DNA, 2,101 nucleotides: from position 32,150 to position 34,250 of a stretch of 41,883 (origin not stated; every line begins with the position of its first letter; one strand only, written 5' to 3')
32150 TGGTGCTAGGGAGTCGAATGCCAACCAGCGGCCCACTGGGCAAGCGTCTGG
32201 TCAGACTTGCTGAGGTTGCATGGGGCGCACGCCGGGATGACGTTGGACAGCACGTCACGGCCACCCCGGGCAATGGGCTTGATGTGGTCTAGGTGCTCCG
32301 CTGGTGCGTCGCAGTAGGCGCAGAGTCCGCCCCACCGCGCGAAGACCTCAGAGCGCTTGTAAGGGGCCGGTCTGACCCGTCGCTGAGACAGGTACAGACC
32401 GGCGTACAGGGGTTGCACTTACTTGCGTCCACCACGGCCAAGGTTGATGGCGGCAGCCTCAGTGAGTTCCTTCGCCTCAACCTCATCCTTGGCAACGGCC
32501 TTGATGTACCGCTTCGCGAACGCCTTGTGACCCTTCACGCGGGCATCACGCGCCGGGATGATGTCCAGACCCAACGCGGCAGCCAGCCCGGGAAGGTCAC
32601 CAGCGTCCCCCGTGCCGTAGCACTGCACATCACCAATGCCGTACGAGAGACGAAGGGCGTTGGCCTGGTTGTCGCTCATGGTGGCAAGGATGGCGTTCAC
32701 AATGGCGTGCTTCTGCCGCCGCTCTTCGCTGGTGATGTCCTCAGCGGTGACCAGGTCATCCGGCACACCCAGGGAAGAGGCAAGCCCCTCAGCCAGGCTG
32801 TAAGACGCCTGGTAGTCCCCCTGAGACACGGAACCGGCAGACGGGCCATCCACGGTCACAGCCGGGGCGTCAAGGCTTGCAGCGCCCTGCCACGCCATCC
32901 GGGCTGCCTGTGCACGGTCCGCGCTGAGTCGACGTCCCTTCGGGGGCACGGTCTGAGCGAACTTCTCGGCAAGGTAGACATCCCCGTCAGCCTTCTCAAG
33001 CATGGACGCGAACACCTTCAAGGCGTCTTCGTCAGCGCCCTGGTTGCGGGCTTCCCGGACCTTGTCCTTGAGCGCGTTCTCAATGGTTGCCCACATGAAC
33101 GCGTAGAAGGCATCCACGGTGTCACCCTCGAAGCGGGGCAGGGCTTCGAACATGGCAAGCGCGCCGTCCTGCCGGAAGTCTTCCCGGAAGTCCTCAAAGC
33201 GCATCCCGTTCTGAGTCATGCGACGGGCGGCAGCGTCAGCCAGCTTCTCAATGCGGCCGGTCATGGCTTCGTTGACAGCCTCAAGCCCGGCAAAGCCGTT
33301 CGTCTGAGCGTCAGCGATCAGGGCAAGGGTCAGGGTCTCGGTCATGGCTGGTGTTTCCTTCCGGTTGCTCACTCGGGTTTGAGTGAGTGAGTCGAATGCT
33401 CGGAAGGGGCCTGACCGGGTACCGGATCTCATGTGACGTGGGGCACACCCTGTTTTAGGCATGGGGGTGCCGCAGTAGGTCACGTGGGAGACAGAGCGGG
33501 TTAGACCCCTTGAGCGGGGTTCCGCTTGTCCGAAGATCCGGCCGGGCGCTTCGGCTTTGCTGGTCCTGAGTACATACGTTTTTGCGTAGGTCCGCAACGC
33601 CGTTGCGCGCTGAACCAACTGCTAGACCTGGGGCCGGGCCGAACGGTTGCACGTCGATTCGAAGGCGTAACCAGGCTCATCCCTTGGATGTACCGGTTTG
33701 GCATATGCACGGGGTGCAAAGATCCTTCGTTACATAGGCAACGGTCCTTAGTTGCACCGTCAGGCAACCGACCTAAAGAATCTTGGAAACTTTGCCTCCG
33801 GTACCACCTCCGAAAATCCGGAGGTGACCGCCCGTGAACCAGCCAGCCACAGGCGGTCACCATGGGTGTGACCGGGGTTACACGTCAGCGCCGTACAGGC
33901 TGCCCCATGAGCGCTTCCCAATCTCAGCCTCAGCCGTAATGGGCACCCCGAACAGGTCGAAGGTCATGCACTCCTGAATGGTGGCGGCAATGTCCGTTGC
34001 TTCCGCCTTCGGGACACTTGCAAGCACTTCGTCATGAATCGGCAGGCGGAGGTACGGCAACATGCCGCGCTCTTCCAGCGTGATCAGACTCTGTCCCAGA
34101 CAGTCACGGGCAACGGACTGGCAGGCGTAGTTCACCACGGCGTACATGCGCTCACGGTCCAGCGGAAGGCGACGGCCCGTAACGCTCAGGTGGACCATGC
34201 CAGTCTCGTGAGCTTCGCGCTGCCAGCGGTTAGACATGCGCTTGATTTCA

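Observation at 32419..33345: Phage-encoded ECF-like sigma factor candidate, itself preceded by the phage-specific motif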

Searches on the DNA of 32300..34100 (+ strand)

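Call 7: search_dna_similar(query=window:32300-34100:+, collection=phages, mode=near)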
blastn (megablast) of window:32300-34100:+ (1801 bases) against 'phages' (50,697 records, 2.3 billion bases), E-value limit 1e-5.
Records with a match: 2; places in all: 2; records where one place covers at least 80% of the query: 2.
Best place of each record, by identity: 80-90% 2.
By first word of the organism name: Streptomyces 2.
By host as written in the record: Streptomyces azureus NRRL B-2655 2.
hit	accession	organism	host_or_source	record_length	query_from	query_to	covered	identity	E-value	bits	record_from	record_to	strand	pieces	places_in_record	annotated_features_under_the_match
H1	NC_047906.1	Streptomyces phage Rowa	Streptomyces azureus NRRL B-2655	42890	1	1801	91%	80.5%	0e+0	1237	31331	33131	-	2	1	RNA polymerase sigma factor | DNA polymerase I | HNH endonuclease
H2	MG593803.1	Streptomyces phage Rowa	Streptomyces azureus NRRL B-2655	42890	1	1801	91%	80.5%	0e+0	1237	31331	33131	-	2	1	hypothetical protein | DNA polymerase I | HNH endonuclease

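Call 48: search_rna_families(source=window, start=33250, end=33950, threshold=evalue, max_evalue=1)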
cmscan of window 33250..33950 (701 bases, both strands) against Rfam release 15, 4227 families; matches with E-value up to 1: 0.
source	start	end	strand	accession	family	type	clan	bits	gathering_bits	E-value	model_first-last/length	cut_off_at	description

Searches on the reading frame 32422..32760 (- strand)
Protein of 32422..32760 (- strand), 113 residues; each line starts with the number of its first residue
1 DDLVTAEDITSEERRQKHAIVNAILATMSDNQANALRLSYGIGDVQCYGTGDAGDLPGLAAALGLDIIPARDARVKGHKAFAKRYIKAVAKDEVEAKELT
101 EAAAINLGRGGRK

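Call 29: search_protein_families(library=pfam, proteins=[window:32422-32760:-], max_evalue=10)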
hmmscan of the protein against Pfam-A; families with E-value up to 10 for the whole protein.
seq(113 aa): 1 family
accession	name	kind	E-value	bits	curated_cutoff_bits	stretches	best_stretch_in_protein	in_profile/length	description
PF19458.4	DUF5995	-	0.1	12.3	27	1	80-97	57-74/225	Family of unknown function (DUF5995)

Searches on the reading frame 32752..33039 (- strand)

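Call 29: search_protein_families(library=pfam, proteins=[window:32752-33039:-], max_evalue=10)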
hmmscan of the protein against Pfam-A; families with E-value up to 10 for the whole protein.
seq(96 aa): 1 family
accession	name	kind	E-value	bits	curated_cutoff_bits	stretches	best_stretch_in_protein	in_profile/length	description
PF15000.11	TUSC2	-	0.017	15.9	25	1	16-66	58-106/111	Tumour suppressor candidate 2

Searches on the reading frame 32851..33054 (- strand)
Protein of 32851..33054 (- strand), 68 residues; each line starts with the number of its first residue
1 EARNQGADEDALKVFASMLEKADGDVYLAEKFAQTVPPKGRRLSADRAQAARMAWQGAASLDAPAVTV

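Call 81: search_solved_structures(query=A5, max_evalue=10, show_alignments=3)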
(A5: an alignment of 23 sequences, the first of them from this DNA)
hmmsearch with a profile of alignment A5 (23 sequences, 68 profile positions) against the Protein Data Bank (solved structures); distinct sequences matched with E-value up to 10: 6.
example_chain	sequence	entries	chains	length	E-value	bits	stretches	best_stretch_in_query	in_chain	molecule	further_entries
2hz8_A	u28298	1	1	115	0.035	17.1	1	7-36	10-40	De novo designed diiron protein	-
2pg8_A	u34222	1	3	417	0.97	12.5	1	28-51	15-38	DpgC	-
5kah_A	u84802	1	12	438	1.5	11.9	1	28-51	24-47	(3,5-dihydroxyphenyl)acetyl-CoA 1,2-dioxygenase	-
5kag_A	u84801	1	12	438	1.5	11.9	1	28-51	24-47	(3,5-dihydroxyphenyl)acetyl-CoA 1,2-dioxygenase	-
2np9_A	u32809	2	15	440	1.5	11.8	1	28-51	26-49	DpgC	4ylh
5kaj_A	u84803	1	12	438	1.6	11.8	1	28-51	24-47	(3,5-dihydroxyphenyl)acetyl-CoA 1,2-dioxygenase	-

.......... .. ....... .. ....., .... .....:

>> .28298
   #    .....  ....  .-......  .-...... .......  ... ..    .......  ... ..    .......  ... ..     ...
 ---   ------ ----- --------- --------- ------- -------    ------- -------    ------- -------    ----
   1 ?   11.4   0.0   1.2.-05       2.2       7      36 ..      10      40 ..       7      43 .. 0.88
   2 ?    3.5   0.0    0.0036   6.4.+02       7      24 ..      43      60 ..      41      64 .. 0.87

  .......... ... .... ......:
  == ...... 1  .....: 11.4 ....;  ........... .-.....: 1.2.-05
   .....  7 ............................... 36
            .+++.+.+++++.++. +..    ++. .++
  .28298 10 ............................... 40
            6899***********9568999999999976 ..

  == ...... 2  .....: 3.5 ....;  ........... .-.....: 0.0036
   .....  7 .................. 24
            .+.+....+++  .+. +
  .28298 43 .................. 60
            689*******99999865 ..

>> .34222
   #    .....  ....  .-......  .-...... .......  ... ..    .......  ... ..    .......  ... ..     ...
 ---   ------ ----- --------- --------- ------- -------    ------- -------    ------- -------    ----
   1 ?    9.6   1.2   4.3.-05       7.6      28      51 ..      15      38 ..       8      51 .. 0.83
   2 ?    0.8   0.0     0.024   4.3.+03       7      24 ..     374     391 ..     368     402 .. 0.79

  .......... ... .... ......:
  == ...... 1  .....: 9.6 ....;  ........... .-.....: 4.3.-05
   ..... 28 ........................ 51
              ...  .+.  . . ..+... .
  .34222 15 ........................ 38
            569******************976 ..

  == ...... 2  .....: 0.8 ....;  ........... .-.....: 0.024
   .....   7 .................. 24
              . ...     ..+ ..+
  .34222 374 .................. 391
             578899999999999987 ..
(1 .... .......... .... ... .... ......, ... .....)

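Call 86: predict_structure(alignment_id=A5)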
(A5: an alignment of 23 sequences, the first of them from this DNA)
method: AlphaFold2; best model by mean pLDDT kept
length: 68 residues; sequences in the alignment: 23
mean_pLDDT: 72.5   pTM: 0.55
mean pLDDT of the five models: 72.5, 72.2, 71.0, 68.8, 68.0
residues with pLDDT >= 90: 0; 70-90: 45; 50-70: 16; < 50: 7
segments of 3 or more residues with pLDDT < 50: 1-4
pLDDT, mean of each block of 10 residues (from residue 1): 57 84 85 74 81 70 52
secondary structure, 60 per line:
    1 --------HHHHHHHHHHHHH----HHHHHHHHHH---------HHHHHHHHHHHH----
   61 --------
elements in order: H9-21 H26-35 H45-56

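Call 88: fold_search(model_id=the predicted structure, library=pdb)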
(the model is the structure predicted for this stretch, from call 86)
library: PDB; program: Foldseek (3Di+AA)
matches with E <= 10: 2; with E <= 0.001: 0
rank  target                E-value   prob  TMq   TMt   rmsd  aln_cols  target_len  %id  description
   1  7ndf_B                7.0e+00  0.04  0.23  0.09  10.1        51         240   18  Crystal structure of nanobody Nb_MsbA#1 in complex with the nucleotide binding domain of MsbA (released 2022-03-02)
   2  3j7a_U                9.4e+00  0.02  0.22  0.13   9.6        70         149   16  Cryo-EM structure of the Plasmodium falciparum 80S ribosome bound to the anti-protozoan drug emetine, small subunit (released 2014-07-16)

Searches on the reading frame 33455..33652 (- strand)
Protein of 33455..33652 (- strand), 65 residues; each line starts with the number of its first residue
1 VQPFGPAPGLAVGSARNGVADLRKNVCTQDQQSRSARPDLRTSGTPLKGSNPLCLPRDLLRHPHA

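Call 92: search_protein_families(library=phrogs, proteins=[window:33455-33652:-], max_evalue=0.1)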
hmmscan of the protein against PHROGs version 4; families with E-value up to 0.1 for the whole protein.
window:33455-33652:- (65 aa): 0 families
